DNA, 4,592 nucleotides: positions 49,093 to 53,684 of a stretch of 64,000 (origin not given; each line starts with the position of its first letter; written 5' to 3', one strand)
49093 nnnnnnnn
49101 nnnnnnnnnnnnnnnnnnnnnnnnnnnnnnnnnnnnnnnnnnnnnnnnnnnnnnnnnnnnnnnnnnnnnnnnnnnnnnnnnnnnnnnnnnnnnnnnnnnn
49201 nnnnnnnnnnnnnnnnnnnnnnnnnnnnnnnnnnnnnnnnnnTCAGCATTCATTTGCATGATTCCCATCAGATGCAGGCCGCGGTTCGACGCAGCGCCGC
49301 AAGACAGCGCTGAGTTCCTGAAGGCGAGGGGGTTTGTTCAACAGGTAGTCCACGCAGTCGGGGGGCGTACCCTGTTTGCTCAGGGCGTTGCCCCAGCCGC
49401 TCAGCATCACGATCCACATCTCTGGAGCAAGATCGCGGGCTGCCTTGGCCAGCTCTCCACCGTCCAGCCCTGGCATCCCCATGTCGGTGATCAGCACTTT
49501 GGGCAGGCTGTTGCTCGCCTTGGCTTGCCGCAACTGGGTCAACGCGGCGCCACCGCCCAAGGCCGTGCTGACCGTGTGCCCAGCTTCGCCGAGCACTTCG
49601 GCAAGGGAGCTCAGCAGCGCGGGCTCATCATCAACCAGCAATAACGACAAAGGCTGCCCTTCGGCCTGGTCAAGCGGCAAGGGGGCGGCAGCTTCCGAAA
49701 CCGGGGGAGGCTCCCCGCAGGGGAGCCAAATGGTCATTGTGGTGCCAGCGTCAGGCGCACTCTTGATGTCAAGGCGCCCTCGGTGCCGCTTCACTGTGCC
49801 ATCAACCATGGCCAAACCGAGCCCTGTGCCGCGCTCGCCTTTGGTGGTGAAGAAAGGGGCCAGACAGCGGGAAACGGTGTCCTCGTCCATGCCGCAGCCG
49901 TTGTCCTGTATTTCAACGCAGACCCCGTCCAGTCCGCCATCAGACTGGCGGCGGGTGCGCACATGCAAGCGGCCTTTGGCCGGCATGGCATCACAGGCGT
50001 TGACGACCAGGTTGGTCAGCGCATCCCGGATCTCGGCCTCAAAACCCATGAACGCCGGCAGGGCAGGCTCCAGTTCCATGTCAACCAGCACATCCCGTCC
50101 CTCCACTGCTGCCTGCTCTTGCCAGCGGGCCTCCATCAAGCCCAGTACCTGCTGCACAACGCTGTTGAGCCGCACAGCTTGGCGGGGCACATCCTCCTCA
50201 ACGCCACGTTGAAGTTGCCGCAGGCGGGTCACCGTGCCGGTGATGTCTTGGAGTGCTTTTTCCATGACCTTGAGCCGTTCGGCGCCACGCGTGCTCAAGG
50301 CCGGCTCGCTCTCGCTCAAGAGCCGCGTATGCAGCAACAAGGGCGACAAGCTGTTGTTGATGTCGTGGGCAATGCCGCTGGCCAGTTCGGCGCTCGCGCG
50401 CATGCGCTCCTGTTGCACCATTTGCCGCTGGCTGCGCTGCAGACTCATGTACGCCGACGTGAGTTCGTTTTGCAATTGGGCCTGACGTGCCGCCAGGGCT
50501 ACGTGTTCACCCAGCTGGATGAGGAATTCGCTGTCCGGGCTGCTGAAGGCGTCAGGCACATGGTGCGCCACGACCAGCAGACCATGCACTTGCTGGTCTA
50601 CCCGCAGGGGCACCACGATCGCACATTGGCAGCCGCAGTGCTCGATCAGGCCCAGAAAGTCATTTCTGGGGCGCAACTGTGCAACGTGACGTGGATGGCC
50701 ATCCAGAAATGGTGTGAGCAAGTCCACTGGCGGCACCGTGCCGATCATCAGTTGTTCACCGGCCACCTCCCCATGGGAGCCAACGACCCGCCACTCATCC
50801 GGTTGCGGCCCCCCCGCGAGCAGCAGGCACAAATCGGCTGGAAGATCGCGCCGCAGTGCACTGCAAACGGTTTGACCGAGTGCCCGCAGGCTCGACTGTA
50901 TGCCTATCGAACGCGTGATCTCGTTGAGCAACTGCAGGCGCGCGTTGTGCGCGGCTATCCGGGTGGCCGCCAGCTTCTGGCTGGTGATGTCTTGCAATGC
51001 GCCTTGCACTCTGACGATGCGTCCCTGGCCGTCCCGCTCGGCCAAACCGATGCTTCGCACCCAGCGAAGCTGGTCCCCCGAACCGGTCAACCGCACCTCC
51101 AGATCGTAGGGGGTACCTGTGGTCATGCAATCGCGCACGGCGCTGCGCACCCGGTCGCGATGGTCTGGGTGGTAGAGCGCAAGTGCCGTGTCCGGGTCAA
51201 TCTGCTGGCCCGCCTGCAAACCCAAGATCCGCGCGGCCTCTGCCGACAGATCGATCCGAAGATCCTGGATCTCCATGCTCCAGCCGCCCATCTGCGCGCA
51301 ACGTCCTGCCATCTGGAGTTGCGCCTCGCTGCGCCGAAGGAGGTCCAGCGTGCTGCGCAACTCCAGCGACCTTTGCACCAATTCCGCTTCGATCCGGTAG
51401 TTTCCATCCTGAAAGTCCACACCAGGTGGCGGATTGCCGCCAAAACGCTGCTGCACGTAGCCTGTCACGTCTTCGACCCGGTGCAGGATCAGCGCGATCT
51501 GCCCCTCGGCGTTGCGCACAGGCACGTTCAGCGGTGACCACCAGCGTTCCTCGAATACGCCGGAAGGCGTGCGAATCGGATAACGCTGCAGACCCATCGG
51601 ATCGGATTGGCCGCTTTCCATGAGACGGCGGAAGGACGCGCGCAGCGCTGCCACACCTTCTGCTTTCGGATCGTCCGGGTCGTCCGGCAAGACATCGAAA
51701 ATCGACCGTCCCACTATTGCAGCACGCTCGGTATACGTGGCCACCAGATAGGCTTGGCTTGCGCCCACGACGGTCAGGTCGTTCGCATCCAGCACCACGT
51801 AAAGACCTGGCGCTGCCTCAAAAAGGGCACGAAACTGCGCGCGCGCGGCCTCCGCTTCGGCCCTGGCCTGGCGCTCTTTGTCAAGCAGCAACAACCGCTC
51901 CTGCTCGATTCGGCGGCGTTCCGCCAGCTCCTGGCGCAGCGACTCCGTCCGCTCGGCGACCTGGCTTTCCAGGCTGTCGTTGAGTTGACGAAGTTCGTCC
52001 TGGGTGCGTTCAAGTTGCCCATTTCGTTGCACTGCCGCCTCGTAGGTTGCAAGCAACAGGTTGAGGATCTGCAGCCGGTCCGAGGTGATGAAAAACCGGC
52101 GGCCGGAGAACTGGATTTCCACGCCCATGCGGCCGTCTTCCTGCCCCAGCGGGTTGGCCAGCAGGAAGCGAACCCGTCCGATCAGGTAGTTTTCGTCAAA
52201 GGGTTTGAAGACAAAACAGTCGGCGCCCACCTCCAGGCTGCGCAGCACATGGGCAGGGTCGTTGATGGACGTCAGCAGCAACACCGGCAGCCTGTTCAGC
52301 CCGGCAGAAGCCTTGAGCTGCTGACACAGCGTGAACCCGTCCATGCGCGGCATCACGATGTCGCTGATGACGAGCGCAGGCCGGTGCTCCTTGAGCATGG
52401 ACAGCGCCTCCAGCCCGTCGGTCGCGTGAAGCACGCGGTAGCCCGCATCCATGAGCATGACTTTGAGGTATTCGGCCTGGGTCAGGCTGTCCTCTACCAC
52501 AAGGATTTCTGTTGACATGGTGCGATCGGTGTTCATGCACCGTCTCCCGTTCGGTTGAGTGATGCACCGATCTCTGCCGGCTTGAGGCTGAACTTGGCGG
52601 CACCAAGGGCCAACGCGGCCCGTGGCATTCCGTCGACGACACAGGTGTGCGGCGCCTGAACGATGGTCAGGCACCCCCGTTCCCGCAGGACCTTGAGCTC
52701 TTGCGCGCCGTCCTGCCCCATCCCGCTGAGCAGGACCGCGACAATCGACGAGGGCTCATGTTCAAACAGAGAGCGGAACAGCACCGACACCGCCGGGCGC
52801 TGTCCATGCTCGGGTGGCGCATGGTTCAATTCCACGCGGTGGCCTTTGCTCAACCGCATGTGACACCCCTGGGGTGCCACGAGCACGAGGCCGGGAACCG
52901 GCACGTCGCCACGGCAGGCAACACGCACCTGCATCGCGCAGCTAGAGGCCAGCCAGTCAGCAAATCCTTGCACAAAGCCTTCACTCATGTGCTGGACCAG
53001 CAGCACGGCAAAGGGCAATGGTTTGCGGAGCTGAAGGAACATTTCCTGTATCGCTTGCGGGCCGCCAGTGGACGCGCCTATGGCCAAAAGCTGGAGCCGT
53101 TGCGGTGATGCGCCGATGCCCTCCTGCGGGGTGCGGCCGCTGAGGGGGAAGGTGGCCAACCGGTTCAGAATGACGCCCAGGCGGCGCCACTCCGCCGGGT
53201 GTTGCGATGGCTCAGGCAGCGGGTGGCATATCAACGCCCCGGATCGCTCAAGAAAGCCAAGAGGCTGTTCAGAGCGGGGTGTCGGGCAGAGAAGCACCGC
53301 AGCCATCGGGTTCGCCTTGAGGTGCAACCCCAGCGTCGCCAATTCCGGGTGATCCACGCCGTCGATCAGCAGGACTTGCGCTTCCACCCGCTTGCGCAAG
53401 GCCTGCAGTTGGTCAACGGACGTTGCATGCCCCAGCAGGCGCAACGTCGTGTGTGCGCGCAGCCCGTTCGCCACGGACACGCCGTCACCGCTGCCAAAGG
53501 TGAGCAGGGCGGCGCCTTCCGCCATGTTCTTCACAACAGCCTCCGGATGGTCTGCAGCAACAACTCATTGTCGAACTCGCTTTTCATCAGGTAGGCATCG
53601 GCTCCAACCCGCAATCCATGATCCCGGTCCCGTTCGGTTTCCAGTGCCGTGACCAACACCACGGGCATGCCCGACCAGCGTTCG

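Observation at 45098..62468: Eleven-gene Wsp-like chemosensory operon rewired into a multi-kinase phosphorelay ending in a light-sensing c-di-GMP enzyme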

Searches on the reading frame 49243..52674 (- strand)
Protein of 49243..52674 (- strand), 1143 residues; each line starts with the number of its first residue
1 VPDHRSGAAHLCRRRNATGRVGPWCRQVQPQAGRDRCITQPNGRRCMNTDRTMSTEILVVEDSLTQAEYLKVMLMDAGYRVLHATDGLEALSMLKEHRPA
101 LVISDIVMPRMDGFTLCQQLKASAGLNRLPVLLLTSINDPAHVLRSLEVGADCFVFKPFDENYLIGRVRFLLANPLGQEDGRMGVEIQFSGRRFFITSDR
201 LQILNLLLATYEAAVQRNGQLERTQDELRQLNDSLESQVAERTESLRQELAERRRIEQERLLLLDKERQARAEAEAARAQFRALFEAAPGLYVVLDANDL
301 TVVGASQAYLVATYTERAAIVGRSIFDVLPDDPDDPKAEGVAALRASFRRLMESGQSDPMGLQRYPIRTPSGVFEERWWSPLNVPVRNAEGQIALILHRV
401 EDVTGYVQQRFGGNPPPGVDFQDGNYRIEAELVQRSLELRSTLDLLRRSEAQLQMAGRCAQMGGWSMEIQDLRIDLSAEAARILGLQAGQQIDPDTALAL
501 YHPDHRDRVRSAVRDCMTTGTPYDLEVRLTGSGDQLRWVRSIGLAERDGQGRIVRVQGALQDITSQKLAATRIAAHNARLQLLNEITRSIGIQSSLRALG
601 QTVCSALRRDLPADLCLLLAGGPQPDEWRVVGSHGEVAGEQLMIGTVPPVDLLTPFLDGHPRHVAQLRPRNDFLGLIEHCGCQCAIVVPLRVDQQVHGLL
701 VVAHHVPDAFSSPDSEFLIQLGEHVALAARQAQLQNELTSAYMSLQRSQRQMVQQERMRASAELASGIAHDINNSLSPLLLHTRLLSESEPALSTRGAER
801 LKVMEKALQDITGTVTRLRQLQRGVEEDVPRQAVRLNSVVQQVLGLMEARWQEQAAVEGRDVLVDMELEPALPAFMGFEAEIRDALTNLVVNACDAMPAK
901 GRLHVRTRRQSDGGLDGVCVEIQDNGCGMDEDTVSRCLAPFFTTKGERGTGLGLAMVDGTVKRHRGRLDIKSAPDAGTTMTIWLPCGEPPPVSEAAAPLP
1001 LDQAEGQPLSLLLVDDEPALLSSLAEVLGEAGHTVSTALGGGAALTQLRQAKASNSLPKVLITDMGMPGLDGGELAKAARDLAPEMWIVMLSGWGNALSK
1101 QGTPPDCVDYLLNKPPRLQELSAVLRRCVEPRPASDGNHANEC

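Call 4: search_protein_families(library=pfam, proteins=[window:49243-52674:-], max_evalue=0.01)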
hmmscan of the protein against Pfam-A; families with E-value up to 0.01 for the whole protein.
window:49243-52674:- (1143 aa): 10 families
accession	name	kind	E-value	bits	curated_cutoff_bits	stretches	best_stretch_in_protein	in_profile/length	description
PF00072.30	Response_reg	-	2.7e-40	137.4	30.2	2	57-168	1-110/111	Response regulator receiver domain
PF02518.31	HATPase_c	-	1.7e-22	80.4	26.4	1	880-986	4-109/111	Histidine kinase-, DNA gyrase B-, and HSP90-like ATPase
PF08447.18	PAS_3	-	1e-13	51.7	25.6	1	474-559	2-88/89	PAS fold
PF13185.12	GAF_2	-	5.1e-10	40.1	28.6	1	594-728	2-134/136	GAF domain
PF08448.16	PAS_4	-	6.2e-10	39.7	23.1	2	285-404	1-106/110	PAS fold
PF00989.32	PAS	-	1.8e-09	38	22.6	1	280-400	2-110/113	PAS fold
PF01590.32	GAF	-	1.1e-08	36.1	22.4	1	596-728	2-132/133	GAF domain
PF13492.12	GAF_3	-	5.3e-07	30.5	27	1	679-729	77-127/129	GAF domain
PF00512.31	HisKA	-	4e-05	24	26.9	1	762-823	3-62/66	His Kinase A (phospho-acceptor) domain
PF13426.13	PAS_9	-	0.00022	21.9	27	0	478-564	18-102/103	PAS domain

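Call 17: search_protein_families(library=ncbifam, proteins=[window:49243-52536:-], max_evalue=0.00001)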
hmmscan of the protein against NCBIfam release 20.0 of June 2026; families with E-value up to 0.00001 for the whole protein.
window:49243-52536:- (1097 aa): 141 families (the best 25 are shown)
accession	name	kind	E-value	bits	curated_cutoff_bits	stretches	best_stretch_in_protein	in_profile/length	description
NF047465.1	hybrid_HK_LvrA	exception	3.6e-61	207.2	1200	3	233-402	3-177/819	hybrid histidine kinase/response regulator LvrA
NF010076.0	PRK13557.1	subfamily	1.3e-58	198.8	631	2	704-1083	152-533/540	histidine kinase famiy protein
NF046020.1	HisKinCckABruc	equivalog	1.8e-50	171.7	1000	2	703-1082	468-866/868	cell cycle histidine kinase CckA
NF046026.1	HisKinCckACaul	equivalog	3.4e-47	160.9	1000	2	703-1050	290-643/678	cell cycle histidine kinase CckA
NF008468.0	PRK11360.1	equivalog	7.2e-45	153.5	646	1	700-941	381-609/616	two-component system sensor histidine kinase AtoS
NF052573.1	HisKinEspAMyxo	equivalog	7.4e-45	153.2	1400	2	702-1047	371-712/755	serine histidine kinase EspA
NF052574.1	HisKinEspCMyxo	equivalog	8.5e-43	146.6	1200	1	700-1077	402-777/785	serine histidine kinase EspC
NF010411.0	PRK13837.1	equivalog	2.7e-42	144.7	647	1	703-1086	438-815/828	two-component system VirA-like sensor kinase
NF041777.1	sens_FixL_Rhizob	equivalog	2.9e-38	131.8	850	2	697-941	244-482/485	sensor protein FixL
NF007688.0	PRK10364.1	equivalog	1.1e-36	126.6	479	1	697-940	222-451/460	two-component system sensor histidine kinase ZraS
TIGR02956.1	TMAO_torS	equivalog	4.2e-35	121.1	676.5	2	712-1039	461-773/967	TMAO reductase system sensor histidine kinase/response regulator TorS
NF041733.1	resp_reg_CseB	equivalog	4.8e-33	114.4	350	2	10-130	2-119/228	two-component system response regulator CseB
NF008302.0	PRK11091.1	equivalog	1e-32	113.2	838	2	706-1086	274-646/779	aerobic respiration two-component sensor histidine kinase ArcB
NF040689.1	MtrAB_MtrA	equivalog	2.6e-32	112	300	2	11-128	1-115/219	MtrAB system response regulator MtrA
NF045944.1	ResRegRpaBCyano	equivalog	6.3e-32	110.8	330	1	12-127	1-113/229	response regulator transcription factor RpaB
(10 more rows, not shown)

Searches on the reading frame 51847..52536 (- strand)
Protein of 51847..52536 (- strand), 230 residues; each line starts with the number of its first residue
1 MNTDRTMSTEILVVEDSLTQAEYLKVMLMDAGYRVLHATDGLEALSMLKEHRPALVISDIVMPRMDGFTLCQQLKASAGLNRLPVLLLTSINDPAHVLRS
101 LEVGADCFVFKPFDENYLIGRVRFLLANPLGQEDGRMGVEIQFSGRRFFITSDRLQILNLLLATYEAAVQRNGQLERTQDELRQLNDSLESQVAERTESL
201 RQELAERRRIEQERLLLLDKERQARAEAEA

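Call 34: search_solved_structures(query=window:51847-52536:-, max_evalue=1e-10)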
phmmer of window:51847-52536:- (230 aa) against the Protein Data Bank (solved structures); distinct sequences matched with E-value up to 1e-10: 138 (the best 60 are shown).
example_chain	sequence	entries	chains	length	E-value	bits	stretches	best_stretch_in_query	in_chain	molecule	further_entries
3gt7_A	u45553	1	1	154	1.6e-31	112.9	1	8-133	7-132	Sensor protein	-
9g85_A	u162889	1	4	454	1.6e-25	93.3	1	7-147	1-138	Response regulator PleD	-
2wb4_A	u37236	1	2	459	1.6e-25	93.2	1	7-147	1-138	DIGUANYLATE CYCLASE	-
9g86_A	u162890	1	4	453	4.9e-25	91.7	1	9-147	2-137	Response regulator PleD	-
1w25_A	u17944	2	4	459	5.2e-25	91.6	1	9-147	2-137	STALKED-CELL DIFFERENTIATION CONTROLLING PROTEIN | RESPONSE REGULATOR PLED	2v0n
3nhz_A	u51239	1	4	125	7.4e-21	78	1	6-126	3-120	Two component system transcriptional regulator mtrA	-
3t6k_A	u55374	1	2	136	9.5e-21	77.7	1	11-128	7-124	Response regulator receiver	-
2gwr_A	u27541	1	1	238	2.6e-20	76.2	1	6-127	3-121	DNA-binding response regulator mtrA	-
9xzo_A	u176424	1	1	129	2.4e-19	73.1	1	10-126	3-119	De novo protein M1X0B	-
9dvt_R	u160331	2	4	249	1.2e-18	70.9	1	8-127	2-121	DNA-binding dual master transcriptional regulator RpaA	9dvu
2zwm_A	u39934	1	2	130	1e-17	67.8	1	8-130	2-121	Transcriptional regulatory protein yycF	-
1mvo_A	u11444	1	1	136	1.1e-17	67.7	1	7-127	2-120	PhoP response regulator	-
3f6p_A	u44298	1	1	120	1.9e-17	66.9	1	8-124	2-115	Transcriptional regulatory protein yycF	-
9ji3_J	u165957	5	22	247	4.1e-17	65.8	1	6-128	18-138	DNA-binding response regulator | Possible two component system response transcriptional positive regulator PhoP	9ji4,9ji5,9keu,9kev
3r0j_A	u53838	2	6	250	4.2e-17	65.8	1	6-128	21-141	POSSIBLE TWO COMPONENT SYSTEM RESPONSE TRANSCRIPTIONAL POSITIVE REGULATOR PHOP | Response regulator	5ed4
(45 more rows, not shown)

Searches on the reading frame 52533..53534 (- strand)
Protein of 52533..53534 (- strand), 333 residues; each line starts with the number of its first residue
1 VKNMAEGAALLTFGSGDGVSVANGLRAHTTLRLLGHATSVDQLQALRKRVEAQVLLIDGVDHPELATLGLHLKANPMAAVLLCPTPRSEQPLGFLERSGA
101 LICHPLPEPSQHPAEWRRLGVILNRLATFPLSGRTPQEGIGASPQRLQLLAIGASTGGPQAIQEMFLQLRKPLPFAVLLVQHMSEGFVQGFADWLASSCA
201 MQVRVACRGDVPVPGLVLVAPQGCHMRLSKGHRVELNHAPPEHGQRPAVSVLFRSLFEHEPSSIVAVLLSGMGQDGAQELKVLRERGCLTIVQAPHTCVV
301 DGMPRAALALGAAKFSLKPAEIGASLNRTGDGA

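Call 4: search_protein_families(library=pfam, proteins=[window:52533-53534:-], max_evalue=0.01)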
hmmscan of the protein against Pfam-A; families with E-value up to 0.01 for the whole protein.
window:52533-53534:- (333 aa): 1 family
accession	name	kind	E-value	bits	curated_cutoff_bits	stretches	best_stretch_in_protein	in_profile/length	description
PF01339.22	CheB_methylest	-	1.8e-55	187.8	24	1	151-325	2-173/174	CheB methylesterase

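Call 17: search_protein_families(library=ncbifam, proteins=[window:52533-53534:-], max_evalue=0.00001)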
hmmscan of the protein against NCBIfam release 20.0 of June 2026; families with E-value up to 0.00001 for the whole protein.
window:52533-53534:- (333 aa): 2 families
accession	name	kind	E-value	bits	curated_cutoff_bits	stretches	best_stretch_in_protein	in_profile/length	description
NF009206.0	PRK12555.1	subfamily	2e-57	194.7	342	1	144-326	150-332/340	chemotaxis-specific protein-glutamate methyltransferase CheB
NF001965.0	PRK00742.1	subfamily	2.1e-51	175.2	293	1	144-327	164-350/357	chemotaxis-specific protein-glutamate methyltransferase CheB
